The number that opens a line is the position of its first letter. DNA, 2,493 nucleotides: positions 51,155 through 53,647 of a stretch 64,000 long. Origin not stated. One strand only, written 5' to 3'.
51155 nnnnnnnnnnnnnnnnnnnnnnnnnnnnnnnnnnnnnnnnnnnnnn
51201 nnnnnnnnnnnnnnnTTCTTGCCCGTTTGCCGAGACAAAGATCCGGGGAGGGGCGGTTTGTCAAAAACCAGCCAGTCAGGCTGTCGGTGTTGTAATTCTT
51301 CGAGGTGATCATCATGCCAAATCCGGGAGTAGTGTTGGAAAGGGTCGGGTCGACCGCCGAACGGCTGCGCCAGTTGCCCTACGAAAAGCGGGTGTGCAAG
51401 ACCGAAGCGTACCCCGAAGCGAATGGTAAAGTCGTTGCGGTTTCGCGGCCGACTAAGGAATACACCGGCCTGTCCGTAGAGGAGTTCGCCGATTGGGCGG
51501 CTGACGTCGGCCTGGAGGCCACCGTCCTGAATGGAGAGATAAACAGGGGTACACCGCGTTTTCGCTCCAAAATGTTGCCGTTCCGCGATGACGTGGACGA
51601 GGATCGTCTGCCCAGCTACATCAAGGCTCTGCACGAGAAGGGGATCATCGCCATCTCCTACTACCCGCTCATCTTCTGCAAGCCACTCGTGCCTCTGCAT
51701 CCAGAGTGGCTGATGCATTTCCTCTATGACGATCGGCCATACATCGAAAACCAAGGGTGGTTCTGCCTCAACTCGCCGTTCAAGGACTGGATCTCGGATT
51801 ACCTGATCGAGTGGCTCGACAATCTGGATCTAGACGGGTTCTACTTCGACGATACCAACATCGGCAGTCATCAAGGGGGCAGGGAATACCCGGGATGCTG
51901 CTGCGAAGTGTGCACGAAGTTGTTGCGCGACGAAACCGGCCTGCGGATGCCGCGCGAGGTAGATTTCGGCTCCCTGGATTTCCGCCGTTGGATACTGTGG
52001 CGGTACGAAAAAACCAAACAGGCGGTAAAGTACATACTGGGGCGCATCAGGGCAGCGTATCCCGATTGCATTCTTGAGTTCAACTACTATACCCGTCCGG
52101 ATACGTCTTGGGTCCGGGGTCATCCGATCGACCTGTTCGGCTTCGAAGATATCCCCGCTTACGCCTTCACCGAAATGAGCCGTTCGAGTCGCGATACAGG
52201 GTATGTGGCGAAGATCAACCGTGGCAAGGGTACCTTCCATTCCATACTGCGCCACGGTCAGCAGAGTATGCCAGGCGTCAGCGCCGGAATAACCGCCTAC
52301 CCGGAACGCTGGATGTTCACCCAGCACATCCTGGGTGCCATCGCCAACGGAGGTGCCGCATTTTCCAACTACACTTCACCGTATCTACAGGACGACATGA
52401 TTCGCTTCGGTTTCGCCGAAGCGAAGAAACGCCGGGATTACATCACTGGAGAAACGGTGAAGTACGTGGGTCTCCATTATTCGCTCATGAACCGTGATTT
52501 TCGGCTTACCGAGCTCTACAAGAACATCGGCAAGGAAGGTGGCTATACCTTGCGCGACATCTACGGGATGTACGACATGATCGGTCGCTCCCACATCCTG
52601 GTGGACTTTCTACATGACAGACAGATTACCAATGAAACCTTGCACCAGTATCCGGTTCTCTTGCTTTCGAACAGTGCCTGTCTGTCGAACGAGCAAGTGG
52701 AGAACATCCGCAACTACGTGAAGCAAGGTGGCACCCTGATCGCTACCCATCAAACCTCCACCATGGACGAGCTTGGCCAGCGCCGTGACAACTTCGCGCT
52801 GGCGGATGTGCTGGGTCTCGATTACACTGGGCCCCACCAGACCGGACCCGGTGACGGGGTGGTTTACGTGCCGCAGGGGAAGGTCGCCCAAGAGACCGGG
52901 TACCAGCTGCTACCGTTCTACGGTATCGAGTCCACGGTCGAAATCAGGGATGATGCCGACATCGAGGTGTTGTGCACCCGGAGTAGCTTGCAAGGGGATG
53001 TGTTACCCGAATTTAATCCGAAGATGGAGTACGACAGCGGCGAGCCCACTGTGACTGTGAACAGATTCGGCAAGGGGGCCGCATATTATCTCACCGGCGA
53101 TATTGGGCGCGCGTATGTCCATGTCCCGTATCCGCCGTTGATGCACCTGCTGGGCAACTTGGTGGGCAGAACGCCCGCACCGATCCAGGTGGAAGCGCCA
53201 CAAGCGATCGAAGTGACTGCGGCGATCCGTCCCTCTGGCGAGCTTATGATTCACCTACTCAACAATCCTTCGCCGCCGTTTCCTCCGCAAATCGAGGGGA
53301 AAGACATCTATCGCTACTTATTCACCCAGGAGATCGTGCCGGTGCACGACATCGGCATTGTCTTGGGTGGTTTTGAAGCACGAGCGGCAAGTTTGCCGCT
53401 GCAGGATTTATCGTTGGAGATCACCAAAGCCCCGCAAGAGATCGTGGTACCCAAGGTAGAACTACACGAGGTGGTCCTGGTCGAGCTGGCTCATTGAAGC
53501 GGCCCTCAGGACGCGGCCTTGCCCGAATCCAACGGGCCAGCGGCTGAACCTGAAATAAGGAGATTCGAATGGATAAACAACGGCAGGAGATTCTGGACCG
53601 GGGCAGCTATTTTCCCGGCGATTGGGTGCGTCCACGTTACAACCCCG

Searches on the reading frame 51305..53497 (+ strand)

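Call 17: search_protein_families(library=pfam, proteins=[window:51305-53497:+], max_evalue=0.01)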
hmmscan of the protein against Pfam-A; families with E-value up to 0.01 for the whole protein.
window:51305-53497:+ (730 aa): 7 families
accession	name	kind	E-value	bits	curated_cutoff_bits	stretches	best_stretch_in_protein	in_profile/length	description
PF08532.16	Glyco_hydro_42M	-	4e-10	40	25.8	1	421-491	34-100/207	Beta-galactosidase trimerisation domain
PF14871.12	GHL6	-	1e-08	35.9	35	1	58-182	2-131/132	Hypothetical glycosyl hydrolase 6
PF06283.17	ThuA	-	2.4e-05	25.1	33.4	1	427-487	28-91/209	Trehalose utilisation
PF17385.8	LBP_M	-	4e-05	23.7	25.2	1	463-598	85-198/221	Lacto-N-biose phosphorylase central domain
PF02638.21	GHL10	-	0.00031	20.4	27.9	1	159-255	138-223/311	Glycosyl hydrolase-like 10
PF22369.2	GLMA_2nd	-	0.0011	19.2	27.7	1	440-505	40-103/138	GLMA-like, second domain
PF13709.12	DUF4159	-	0.0012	18.8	25.9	1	441-484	44-89/202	Domain of unknown function (DUF4159)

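Call 38: search_protein_families(library=ncbifam, proteins=[window:51305-53497:+], max_evalue=0.01)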
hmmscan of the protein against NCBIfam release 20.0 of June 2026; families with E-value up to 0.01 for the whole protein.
window:51305-53497:+ (730 aa): 1 family
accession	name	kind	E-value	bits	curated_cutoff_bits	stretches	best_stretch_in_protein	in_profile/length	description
TIGR02336.1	TIGR02336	equivalog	0.0024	16.1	560.3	1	463-508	524-566/719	1,3-beta-galactosyl-N-acetylhexosamine phosphorylase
